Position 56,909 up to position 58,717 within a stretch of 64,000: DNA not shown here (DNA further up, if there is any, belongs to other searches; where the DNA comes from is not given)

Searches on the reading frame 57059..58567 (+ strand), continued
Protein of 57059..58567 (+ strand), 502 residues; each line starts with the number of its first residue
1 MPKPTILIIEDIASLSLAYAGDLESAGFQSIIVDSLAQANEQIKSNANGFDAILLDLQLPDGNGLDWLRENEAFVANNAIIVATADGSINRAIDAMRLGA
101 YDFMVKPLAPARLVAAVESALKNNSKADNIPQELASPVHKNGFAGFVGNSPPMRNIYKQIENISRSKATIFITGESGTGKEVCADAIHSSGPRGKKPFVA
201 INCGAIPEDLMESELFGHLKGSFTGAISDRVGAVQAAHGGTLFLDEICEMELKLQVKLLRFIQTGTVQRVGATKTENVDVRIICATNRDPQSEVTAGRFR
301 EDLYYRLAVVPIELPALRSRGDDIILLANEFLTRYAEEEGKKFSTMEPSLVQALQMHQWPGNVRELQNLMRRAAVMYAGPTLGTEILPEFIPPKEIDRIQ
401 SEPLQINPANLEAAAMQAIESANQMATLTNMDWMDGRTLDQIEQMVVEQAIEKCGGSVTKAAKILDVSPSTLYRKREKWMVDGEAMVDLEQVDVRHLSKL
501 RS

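Call 16: find_homologous_proteins(query=window:57059-58567:+, max_evalue=1e-60)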
Query window:57059-58567:+ (502 aa): 7973 proteins with E <= 1e-60 among 8000 candidates; the best 120 are listed.
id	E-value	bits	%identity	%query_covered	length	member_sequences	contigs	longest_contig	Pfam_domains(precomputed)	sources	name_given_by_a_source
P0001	0.0e+0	1111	100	100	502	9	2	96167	PF00158.33,PF25601.2,PF02954.26,PF14532.13,PF00072.31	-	-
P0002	1.0e-291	986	89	100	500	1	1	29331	PF00158.33,PF25601.2,PF02954.26,PF14532.13,PF07728.21,PF00072.31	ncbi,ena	-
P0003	4.6e-273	924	84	100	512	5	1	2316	PF00158.33,PF25601.2,PF02954.26,PF14532.13,PF00072.31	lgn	-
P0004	4.7e-266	901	82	100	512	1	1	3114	PF00158.33,PF25601.2,PF02954.26,PF14532.13,PF00072.31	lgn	-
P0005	1.7e-263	893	81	100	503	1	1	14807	PF00158.33,PF25601.2,PF02954.26,PF14532.13,PF00072.31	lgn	-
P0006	1.2e-256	870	79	100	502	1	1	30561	PF00158.33,PF25601.2,PF02954.26,PF14532.13,PF07728.21,PF00072.31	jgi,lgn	-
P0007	1.3e-255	867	79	100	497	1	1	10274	PF00158.33,PF25601.2,PF02954.26,PF14532.13,PF07728.21,PF00072.31,PF01078.28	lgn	-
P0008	9.2e-251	851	78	100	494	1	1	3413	PF00158.33,PF25601.2,PF02954.26,PF14532.13,PF00072.31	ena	-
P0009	2.5e-242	823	75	99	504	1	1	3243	PF00158.33,PF25601.2,PF02954.26,PF14532.13,PF00072.31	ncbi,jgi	-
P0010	8.4e-205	699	67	95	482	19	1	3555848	PF00158.33,PF25601.2,PF02954.26,PF14532.13,PF07728.21,PF00072.31,PF01078.28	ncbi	ncbi:sigma-54-dependent transcriptional regulator [Parasphingorhabdus sp. NYA22]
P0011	7.6e-203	693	67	95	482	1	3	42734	PF00158.33,PF25601.2,PF02954.26,PF14532.13,PF07728.21,PF00072.31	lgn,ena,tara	tara:strand:- start:11073 stop:12521 length:1449 start_codon:yes stop_codon:yes gene_type:complete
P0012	1.9e-202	691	68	95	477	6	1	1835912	PF00158.33,PF25601.2,PF02954.26,PF14532.13,PF07728.21,PF00072.31,PF01078.28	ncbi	-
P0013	2.3e-202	691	67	95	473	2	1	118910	PF00158.33,PF25601.2,PF02954.26,PF14532.13,PF07728.21,PF00072.31,PF01078.28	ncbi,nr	ncbi:sigma-54-dependent Fis family transcriptional regulator [Sphingopyxis sp. BSNA05]|nr:sigma-54 d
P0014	2.4e-202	691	67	95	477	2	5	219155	PF00158.33,PF25601.2,PF02954.26,PF14532.13,PF00072.31,PF01078.28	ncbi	ncbi:MAG: sigma-54 dependent transcriptional regulator [Parasphingorhabdus sp.]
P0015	1.6e-201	688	65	95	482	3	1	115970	PF00158.33,PF25601.2,PF02954.26,PF14532.13,PF07728.21,PF00072.31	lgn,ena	-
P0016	8.2e-201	686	66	95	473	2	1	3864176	PF00158.33,PF25601.2,PF02954.26,PF14532.13,PF07728.21,PF00072.31,PF01078.28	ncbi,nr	ncbi:sigma-54-dependent Fis family transcriptional regulator [Sphingorhabdus sp. YGSMI21]|nr:sigma-5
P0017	1.0e-200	686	66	94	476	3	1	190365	PF00158.33,PF25601.2,PF02954.26,PF14532.13,PF07728.21,PF00072.31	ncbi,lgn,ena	-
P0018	9.4e-200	682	66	95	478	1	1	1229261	PF00158.33,PF25601.2,PF02954.26,PF14532.13,PF00072.31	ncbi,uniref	ncbi:sigma-54 dependent transcriptional regulator [Parasphingorhabdus sp.]|uniref:sigma-54-dependent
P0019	2.6e-199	681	66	95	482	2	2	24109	PF00158.33,PF25601.2,PF02954.26,PF14532.13,PF07728.21,PF00072.31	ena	-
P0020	6.6e-199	680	66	95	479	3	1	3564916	PF00158.33,PF25601.2,PF02954.26,PF14532.13,PF07728.21,PF00072.31,PF01078.28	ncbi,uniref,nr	ncbi:sigma-54-dependent transcriptional regulator [Sphingorhabdus sp. 109]|uniref:sigma-54-dependent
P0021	3.9e-197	674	65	94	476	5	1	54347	PF00158.33,PF25601.2,PF02954.26,PF14532.13,PF00072.31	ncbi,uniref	ncbi:sigma-54 dependent transcriptional regulator [Parasphingorhabdus sp.]|uniref:sigma-54-dependent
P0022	1.5e-195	669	64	95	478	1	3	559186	PF00158.33,PF25601.2,PF02954.26,PF14532.13,PF07728.21,PF00072.31,PF01078.28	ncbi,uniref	ncbi:MAG: sigma-54 dependent transcriptional regulator [Parasphingorhabdus sp.]|uniref:sigma-54-depe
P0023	2.9e-195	668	65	94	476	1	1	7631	PF00158.33,PF25601.2,PF02954.26,PF14532.13,PF00072.31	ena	-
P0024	1.4e-193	662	66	96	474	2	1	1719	PF00158.33,PF25601.2,PF02954.26,PF14532.13,PF07728.21,PF00072.31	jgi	jgi:two-component system repressor protein LuxO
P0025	4.9e-191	654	64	95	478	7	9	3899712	PF00158.33,PF25601.2,PF02954.26,PF14532.13,PF00072.31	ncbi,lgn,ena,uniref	ncbi:sigma-54-dependent transcriptional regulator [Parasphingorhabdus sp.]|uniref:sigma-54-dependent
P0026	3.1e-187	641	62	96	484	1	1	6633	PF00158.33,PF13384.13,PF25601.2,PF02954.26,PF00004.36,PF14532.13,PF07728.21,PF00072.31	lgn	-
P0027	1.5e-185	636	62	96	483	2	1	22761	PF00158.33,PF25601.2,PF02954.26,PF14532.13,PF07728.21,PF00072.31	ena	-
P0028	6.8e-184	630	60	95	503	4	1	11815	PF00158.33,PF25601.2,PF02954.26,PF14532.13,PF07728.21,PF00072.31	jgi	-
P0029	1.5e-183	629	60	96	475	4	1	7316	PF00158.33,PF25601.2,PF02954.26,PF14532.13,PF07728.21,PF00072.31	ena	-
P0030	5.0e-183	627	61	97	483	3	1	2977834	PF00158.33,PF25601.2,PF02954.26,PF14532.13,PF07728.21,PF00072.31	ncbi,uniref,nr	ncbi:sigma-54-dependent transcriptional regulator [Sphingomonas lacunae]|uniref:sigma-54-dependent t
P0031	6.6e-183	627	61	96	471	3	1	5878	PF00158.33,PF25601.2,PF02954.26,PF14532.13,PF07728.21,PF00072.31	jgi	-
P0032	1.5e-182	626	62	96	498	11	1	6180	PF00158.33,PF13384.13,PF13551.13,PF25601.2,PF02954.26,PF13518.13,PF14532.13,PF07728.21,PF00072.31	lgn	-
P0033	7.1e-182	623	60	97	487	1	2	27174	PF00158.33,PF13384.13,PF13551.13,PF25601.2,PF02954.26,PF14532.13,PF07728.21,PF00072.31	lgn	-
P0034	3.4e-180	618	61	95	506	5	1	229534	PF00158.33,PF25601.2,PF02954.26,PF14532.13,PF07728.21,PF00072.31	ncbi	-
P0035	5.8e-179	614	60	95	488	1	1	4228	PF00158.33,PF25601.2,PF02954.26,PF14532.13,PF07728.21,PF00072.31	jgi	jgi:two-component system, repressor protein LuxO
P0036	6.1e-179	614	60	95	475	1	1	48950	PF00158.33,PF25601.2,PF02954.26,PF14532.13,PF07728.21,PF00072.31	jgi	jgi:two-component system, repressor protein LuxO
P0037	1.3e-178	613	61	96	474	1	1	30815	PF00158.33,PF25601.2,PF02954.26,PF00004.36,PF14532.13,PF07728.21,PF00072.31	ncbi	-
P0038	1.5e-177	609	60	97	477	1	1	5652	PF00158.33,PF25601.2,PF02954.26,PF14532.13,PF07728.21,PF00072.31,PF01078.28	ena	-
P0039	1.8e-177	609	60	95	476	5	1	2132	PF00158.33,PF25601.2,PF02954.26,PF14532.13,PF07728.21,PF00072.31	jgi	jgi:two-component system, repressor protein LuxO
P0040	2.0e-177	609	61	96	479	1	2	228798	PF00158.33,PF25601.2,PF02954.26,PF14532.13,PF00072.31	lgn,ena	-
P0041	2.0e-177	609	60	95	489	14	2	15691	PF00158.33,PF25601.2,PF02954.26,PF14532.13,PF07728.21,PF00072.31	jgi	jgi:two-component system repressor protein LuxO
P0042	2.1e-177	609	59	95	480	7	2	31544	PF00158.33,PF13384.13,PF25601.2,PF02954.26,PF14532.13,PF07728.21,PF00072.31,PF01078.28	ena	-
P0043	2.3e-177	609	58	96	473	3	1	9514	PF00158.33,PF25601.2,PF02954.26,PF14532.13,PF07728.21,PF00072.31,PF01078.28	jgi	jgi:two-component system repressor protein LuxO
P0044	3.1e-176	605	60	95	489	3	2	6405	PF00158.33,PF25601.2,PF02954.26,PF14532.13,PF00072.31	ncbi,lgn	-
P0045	7.9e-176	604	59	96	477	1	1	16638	PF00158.33,PF25601.2,PF02954.26,PF14532.13,PF00072.31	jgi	-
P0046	4.1e-174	598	59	96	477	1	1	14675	PF00158.33,PF25601.2,PF02954.26,PF14532.13,PF07728.21,PF00072.31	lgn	-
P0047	7.2e-174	597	58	97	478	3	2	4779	PF00158.33,PF25601.2,PF02954.26,PF14532.13,PF07728.21,PF00072.31,PF01078.28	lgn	-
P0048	4.9e-171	588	58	95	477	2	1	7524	PF00158.33,PF25601.2,PF02954.26,PF14532.13,PF07728.21,PF00072.31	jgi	jgi:two-component system, repressor protein LuxO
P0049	1.1e-169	583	58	96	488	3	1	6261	PF00158.33,PF25601.2,PF02954.26,PF14532.13,PF07728.21,PF00072.31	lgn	-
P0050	7.1e-169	581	57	94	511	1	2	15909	PF00158.33,PF13384.13,PF25601.2,PF02954.26,PF14532.13,PF00072.31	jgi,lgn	jgi:two-component system repressor protein LuxO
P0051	1.2e-168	580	57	95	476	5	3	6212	PF00158.33,PF25601.2,PF02954.26,PF00004.36,PF14532.13,PF07728.21,PF00072.31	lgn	-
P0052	2.4e-168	579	56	96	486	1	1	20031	PF00158.33,PF13551.13,PF25601.2,PF02954.26,PF14532.13,PF07728.21,PF00072.31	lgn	-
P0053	3.8e-168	578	56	97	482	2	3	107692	PF00158.33,PF25601.2,PF02954.26,PF14532.13,PF07728.21,PF00072.31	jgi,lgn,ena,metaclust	metaclust:\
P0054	9.1e-168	577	56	95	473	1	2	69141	PF00158.33,PF25601.2,PF02954.26,PF14532.13,PF07728.21,PF00072.31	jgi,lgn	jgi:two-component system repressor protein LuxO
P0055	1.3e-166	573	56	96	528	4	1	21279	PF00158.33,PF25601.2,PF02954.26,PF14532.13,PF07728.21,PF00072.31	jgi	jgi:two-component system repressor protein LuxO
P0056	2.0e-166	573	57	95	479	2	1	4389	PF00158.33,PF25601.2,PF02954.26,PF14532.13,PF00072.31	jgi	jgi:two-component system, repressor protein LuxO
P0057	4.0e-165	568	56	95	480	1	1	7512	PF00158.33,PF25601.2,PF02954.26,PF14532.13,PF00072.31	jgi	-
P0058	4.2e-165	568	58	95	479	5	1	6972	PF00158.33,PF25601.2,PF02954.26,PF14532.13,PF00072.31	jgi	jgi:two-component system, repressor protein LuxO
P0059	1.5e-163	563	57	95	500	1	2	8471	PF00158.33,PF25601.2,PF02954.26,PF14532.13,PF00072.31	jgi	jgi:two-component system repressor protein LuxO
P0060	5.6e-163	561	56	96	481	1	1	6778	PF00158.33,PF25601.2,PF02954.26,PF00004.36,PF14532.13,PF00072.31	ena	-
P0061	5.8e-163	561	55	96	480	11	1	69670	PF00158.33,PF13384.13,PF25601.2,PF02954.26,PF14532.13,PF00072.31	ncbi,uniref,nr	ncbi:sigma-54 dependent transcriptional regulator [Novosphingobium sp.]|uniref:sigma-54-dependent tr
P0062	2.9e-162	559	55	96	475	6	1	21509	PF00158.33,PF25601.2,PF02954.26,PF14532.13,PF00072.31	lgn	-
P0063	3.9e-162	558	56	95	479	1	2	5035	PF00158.33,PF25601.2,PF02954.26,PF14532.13,PF00072.31,PF01078.28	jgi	jgi:two-component system, repressor protein LuxO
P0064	9.1e-162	557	83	62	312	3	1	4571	PF00158.33,PF00004.36,PF14532.13,PF07728.21,PF00072.31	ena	-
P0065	2.3e-161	556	56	95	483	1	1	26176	PF00158.33,PF25601.2,PF02954.26,PF14532.13,PF00072.31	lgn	-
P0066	1.3e-160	553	54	95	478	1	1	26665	PF00158.33,PF25601.2,PF02954.26,PF14532.13,PF00072.31,PF13191.13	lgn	-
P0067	3.0e-160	552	55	96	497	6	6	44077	PF00158.33,PF13384.13,PF25601.2,PF02954.26,PF14532.13,PF00072.31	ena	-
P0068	3.4e-160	552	56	95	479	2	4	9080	PF00158.33,PF25601.2,PF02954.26,PF14532.13,PF00072.31,PF01078.28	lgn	-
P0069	8.2e-160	551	56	95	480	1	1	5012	PF00158.33,PF25601.2,PF02954.26,PF00004.36,PF14532.13,PF00072.31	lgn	-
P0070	8.2e-160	551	56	94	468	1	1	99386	PF00158.33,PF25601.2,PF02954.26,PF14532.13,PF00072.31,PF01078.28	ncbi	-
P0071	9.5e-160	551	54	96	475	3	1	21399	PF00158.33,PF25601.2,PF02954.26,PF14532.13,PF00072.31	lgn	-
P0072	1.9e-159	550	54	96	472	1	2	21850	PF00158.33,PF25601.2,PF02954.26,PF00004.36,PF14532.13,PF00072.31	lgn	-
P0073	2.1e-159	549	56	97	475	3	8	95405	PF00158.33,PF25601.2,PF02954.26,PF14532.13,PF00072.31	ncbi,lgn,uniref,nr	ncbi:sigma-54 dependent transcriptional regulator [Novosphingobium sp.]|uniref:sigma-54-dependent tr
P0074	2.5e-159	549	54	95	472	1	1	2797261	PF00158.33,PF25601.2,PF02954.26,PF14532.13,PF07728.21,PF00072.31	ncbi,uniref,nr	ncbi:sigma-54-dependent transcriptional regulator [Pseudoblastomonas halimionae]|uniref:Response reg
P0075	3.0e-159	549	56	95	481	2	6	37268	PF00158.33,PF25601.2,PF02954.26,PF14532.13,PF00072.31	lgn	-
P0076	3.4e-159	549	54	95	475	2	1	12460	PF00158.33,PF25601.2,PF02954.26,PF14532.13,PF00072.31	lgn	-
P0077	3.8e-159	549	54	96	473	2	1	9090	PF00158.33,PF25601.2,PF02954.26,PF14532.13,PF00072.31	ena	-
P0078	4.5e-159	548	54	96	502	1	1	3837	PF00158.33,PF13384.13,PF25601.2,PF02954.26,PF14532.13,PF00072.31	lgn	-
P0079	5.8e-159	548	54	96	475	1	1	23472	PF00158.33,PF25601.2,PF02954.26,PF14532.13,PF00072.31,PF01078.28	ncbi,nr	ncbi:MAG: sigma-54 dependent transcriptional regulator [Novosphingobium sp.]|nr:sigma-54 dependent t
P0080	6.8e-159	548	54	95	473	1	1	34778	PF00158.33,PF25601.2,PF02954.26,PF00004.36,PF14532.13,PF07728.21,PF00072.31,PF13191.13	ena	-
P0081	7.4e-159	548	56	96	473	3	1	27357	PF00158.33,PF25601.2,PF02954.26,PF00004.36,PF14532.13,PF07728.21,PF00072.31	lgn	-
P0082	8.3e-159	547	56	95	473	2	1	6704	PF00158.33,PF13384.13,PF25601.2,PF02954.26,PF00004.36,PF14532.13,PF07728.21,PF00072.31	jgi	jgi:two-component system repressor protein LuxO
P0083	9.7e-159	547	54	95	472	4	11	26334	PF00158.33,PF25601.2,PF02954.26,PF14532.13,PF07728.21,PF00072.31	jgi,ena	-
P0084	1.1e-158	547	56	95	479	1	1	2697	PF00158.33,PF25601.2,PF02954.26,PF14532.13,PF00072.31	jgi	-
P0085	1.4e-158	547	56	95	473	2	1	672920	PF00158.33,PF13384.13,PF25601.2,PF02954.26,PF14532.13,PF00072.31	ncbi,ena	-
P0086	1.6e-158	547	55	95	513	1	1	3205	PF00158.33,PF25601.2,PF02954.26,PF14532.13,PF07728.21,PF00072.31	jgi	jgi:two-component system, repressor protein LuxO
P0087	4.3e-158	545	54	96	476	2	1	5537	PF00158.33,PF25601.2,PF02954.26,PF14532.13,PF00072.31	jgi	-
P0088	6.3e-158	545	56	95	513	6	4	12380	PF00158.33,PF25601.2,PF02954.26,PF00004.36,PF14532.13,PF00072.31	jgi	jgi:two-component system repressor protein LuxO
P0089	7.0e-158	544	54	96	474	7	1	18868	PF00158.33,PF13384.13,PF25601.2,PF02954.26,PF14532.13,PF00072.31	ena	-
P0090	1.1e-157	544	55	96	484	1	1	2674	PF00158.33,PF25601.2,PF02954.26,PF14532.13,PF00072.31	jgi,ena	-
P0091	1.5e-157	543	55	96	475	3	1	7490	PF00158.33,PF13384.13,PF25601.2,PF02954.26,PF14532.13,PF00072.31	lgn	-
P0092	1.7e-157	543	55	95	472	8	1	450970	PF00158.33,PF25601.2,PF02954.26,PF14532.13,PF07728.21,PF00072.31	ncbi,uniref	ncbi:sigma-54 dependent transcriptional regulator [Citromicrobium bathyomarinum]|uniref:sigma-54-dep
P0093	2.2e-157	543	54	96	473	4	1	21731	PF00158.33,PF25601.2,PF02954.26,PF14532.13,PF00072.31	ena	-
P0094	2.9e-157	542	55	96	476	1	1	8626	PF00158.33,PF25601.2,PF02954.26,PF18024.8,PF00004.36,PF14532.13,PF07728.21,PF00072.31,PF13191.13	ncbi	-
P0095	3.0e-157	542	53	96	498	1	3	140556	PF00158.33,PF25601.2,PF02954.26,PF14532.13,PF00072.31,PF01078.28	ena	-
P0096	3.1e-157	542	54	94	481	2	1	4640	PF00158.33,PF13384.13,PF25601.2,PF02954.26,PF14532.13,PF07728.21,PF00072.31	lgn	-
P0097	5.2e-157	542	54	96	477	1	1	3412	PF00158.33,PF25601.2,PF02954.26,PF14532.13,PF00072.31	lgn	-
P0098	5.3e-157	541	55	95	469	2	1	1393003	PF00158.33,PF25601.2,PF02954.26,PF14532.13,PF00072.31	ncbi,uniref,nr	ncbi:sigma-54-dependent Fis family transcriptional regulator [Alteraurantiacibacter aquimixticola]|u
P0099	5.4e-157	541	54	96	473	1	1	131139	PF00158.33,PF25601.2,PF02954.26,PF14532.13,PF00072.31,PF01078.28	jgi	jgi:two-component system repressor protein LuxO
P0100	6.8e-157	541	54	96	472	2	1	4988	PF00158.33,PF25601.2,PF02954.26,PF14532.13,PF00072.31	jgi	jgi:two-component system, repressor protein LuxO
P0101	7.4e-157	541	55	94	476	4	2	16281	PF00158.33,PF13384.13,PF13551.13,PF25601.2,PF02954.26,PF14532.13,PF00072.31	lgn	-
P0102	7.8e-157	541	54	96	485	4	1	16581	PF00158.33,PF25601.2,PF02954.26,PF14532.13,PF00072.31,PF01078.28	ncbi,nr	ncbi:MAG TPA: sigma-54 dependent transcriptional regulator [Novosphingobium sp.]|nr:sigma-54 depende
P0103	1.0e-156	541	54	95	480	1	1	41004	PF00158.33,PF25601.2,PF02954.26,PF14532.13,PF00072.31,PF13191.13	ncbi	-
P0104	1.2e-156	540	55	95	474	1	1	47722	PF00158.33,PF25601.2,PF02954.26,PF00004.36,PF14532.13,PF00072.31,PF13191.13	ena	-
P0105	1.3e-156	540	55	97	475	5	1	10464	PF00158.33,PF13384.13,PF25601.2,PF02954.26,PF14532.13,PF00072.31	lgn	-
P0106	1.5e-156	540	54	97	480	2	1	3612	PF00158.33,PF25601.2,PF02954.26,PF00004.36,PF14532.13,PF00072.31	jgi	jgi:two-component system, repressor protein LuxO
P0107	1.7e-156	540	53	95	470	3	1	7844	PF00158.33,PF25601.2,PF02954.26,PF14532.13,PF00072.31,PF13191.13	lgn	-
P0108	3.3e-156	539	55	95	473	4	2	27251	PF00158.33,PF13384.13,PF25601.2,PF02954.26,PF00004.36,PF14532.13,PF00072.31,PF13191.13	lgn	-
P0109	4.4e-156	538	55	96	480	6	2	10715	PF00158.33,PF25601.2,PF02954.26,PF00004.36,PF14532.13,PF07728.21,PF00072.31,PF13191.13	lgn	-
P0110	5.3e-156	538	55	96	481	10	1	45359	PF00158.33,PF25601.2,PF02954.26,PF00004.36,PF14532.13,PF00072.31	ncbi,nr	ncbi:MAG: sigma-54 dependent transcriptional regulator [Pseudomonadota bacterium]|nr:sigma-54 depend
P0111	6.1e-156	538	54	95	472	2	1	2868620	PF00158.33,PF25601.2,PF02954.26,PF14532.13,PF07728.21,PF00072.31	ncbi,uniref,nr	ncbi:sigma-54 dependent transcriptional regulator [Erythrobacter sp. LQ02-29]|uniref:sigma-54-depend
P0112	6.7e-156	538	53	96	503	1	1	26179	PF00158.33,PF25601.2,PF02954.26,PF14532.13,PF00072.31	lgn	-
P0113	8.2e-156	538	54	97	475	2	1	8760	PF00158.33,PF13384.13,PF25601.2,PF02954.26,PF14532.13,PF00072.31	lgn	-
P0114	9.8e-156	537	54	97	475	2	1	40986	PF00158.33,PF13384.13,PF25601.2,PF02954.26,PF14532.13,PF00072.31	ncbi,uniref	ncbi:sigma-54-dependent transcriptional regulator [Novosphingobium sp.]|uniref:sigma-54-dependent tr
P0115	1.1e-155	537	56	94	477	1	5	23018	PF00158.33,PF13384.13,PF13551.13,PF25601.2,PF02954.26,PF14532.13,PF07728.21,PF00072.31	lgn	-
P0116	1.3e-155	537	55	95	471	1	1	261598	PF00158.33,PF25601.2,PF02954.26,PF14532.13,PF07728.21,PF00072.31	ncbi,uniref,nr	ncbi:sigma-54-dependent transcriptional regulator [Aurantiacibacter suaedae]|uniref:sigma-54-depende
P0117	2.1e-155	536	53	96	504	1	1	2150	PF00158.33,PF25601.2,PF02954.26,PF14532.13,PF00072.31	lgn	-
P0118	2.3e-155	536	55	95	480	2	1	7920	PF00158.33,PF25601.2,PF02954.26,PF00004.36,PF14532.13,PF00072.31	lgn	-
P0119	2.3e-155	536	54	95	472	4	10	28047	PF00158.33,PF25601.2,PF02954.26,PF14532.13,PF07728.21,PF00072.31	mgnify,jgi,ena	mgnify:CR=1 FL=1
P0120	2.7e-155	536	55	94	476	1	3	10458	PF00158.33,PF13384.13,PF13551.13,PF25601.2,PF02954.26,PF14532.13,PF00072.31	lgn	-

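Call 17: find_encoding_contigs(protein=P0002, flank=10000, max_places=3)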
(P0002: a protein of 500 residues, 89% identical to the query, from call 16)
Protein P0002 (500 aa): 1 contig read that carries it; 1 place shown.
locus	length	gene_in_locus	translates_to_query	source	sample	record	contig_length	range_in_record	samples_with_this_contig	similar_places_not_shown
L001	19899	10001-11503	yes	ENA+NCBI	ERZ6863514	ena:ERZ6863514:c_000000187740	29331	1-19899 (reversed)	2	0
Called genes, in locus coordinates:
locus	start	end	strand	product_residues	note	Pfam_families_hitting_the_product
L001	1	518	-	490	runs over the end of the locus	PF03808:Glyco_tran_WecG, PF02397:Bac_transf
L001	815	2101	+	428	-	PF01943:Polysacc_synt, PF13440:Polysacc_synt_3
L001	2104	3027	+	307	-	PF00535:Glycos_transf_2, PF10111:Glyco_tranf_2_2, PF13641:Glyco_tranf_2_3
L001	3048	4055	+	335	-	PF13641:Glyco_tranf_2_3, PF00535:Glycos_transf_2, PF10111:Glyco_tranf_2_2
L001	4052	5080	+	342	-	PF13439:Glyco_transf_4 (weak), PF00534:Glycos_transf_1, PF13692:Glyco_trans_1_4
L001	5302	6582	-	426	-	-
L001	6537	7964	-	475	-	-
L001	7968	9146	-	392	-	-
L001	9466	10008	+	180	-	PF07700:HNOB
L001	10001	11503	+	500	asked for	PF00072:Response_reg, PF00158:Sigma54_activat, PF14532:Sigma54_activ_2, PF07728:AAA_5 (faint), PF25601:AAA_lid_14, PF02954:HTH_8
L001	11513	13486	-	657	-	PF01301:Glyco_hydro_35 (weak), PF02449:Glyco_hydro_42, PF08532:Glyco_hydro_42M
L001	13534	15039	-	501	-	PF00171:Aldedh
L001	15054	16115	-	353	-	PF03721:UDPG_MGDP_dh_N (faint), PF16653:Sacchrp_dh_C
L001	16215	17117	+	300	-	PF00126:HTH_1, PF03466:LysR_substrate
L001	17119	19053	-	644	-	PF16177:ACAS_N, PF00501:AMP-binding, PF13193:AMP-binding_C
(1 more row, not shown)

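Call 18: find_encoding_contigs(protein=P0006, flank=10000, max_places=3)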
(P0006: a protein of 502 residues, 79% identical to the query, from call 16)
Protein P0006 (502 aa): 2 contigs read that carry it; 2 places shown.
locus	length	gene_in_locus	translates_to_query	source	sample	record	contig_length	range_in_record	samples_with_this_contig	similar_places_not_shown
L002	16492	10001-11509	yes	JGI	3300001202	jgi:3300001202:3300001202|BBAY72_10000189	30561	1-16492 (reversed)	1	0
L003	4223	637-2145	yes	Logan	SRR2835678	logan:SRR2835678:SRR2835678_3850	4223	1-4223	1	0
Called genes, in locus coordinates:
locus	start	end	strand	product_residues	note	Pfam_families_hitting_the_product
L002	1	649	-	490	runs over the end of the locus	PF03808:Glyco_tran_WecG, PF02397:Bac_transf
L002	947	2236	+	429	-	PF01943:Polysacc_synt, PF13440:Polysacc_synt_3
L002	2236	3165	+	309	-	PF00535:Glycos_transf_2, PF10111:Glyco_tranf_2_2, PF13641:Glyco_tranf_2_3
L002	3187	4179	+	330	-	PF00535:Glycos_transf_2, PF10111:Glyco_tranf_2_2, PF13641:Glyco_tranf_2_3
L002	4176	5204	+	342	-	PF13439:Glyco_transf_4 (weak), PF00534:Glycos_transf_1, PF13692:Glyco_trans_1_4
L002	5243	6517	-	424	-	PF04932:Wzy_C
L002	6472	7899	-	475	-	-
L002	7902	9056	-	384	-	PF02563:Poly_export (faint)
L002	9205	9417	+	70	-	-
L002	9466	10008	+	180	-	PF07700:HNOB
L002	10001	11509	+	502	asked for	PF00072:Response_reg, PF00158:Sigma54_activat, PF14532:Sigma54_activ_2, PF07728:AAA_5 (weak), PF25601:AAA_lid_14, PF02954:HTH_8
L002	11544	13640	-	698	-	PF02449:Glyco_hydro_42, PF08532:Glyco_hydro_42M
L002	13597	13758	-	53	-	-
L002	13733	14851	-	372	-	PF00202:Aminotran_3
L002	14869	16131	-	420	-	-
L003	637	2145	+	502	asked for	PF00072:Response_reg, PF00158:Sigma54_activat, PF14532:Sigma54_activ_2, PF07728:AAA_5 (weak), PF25601:AAA_lid_14, PF02954:HTH_8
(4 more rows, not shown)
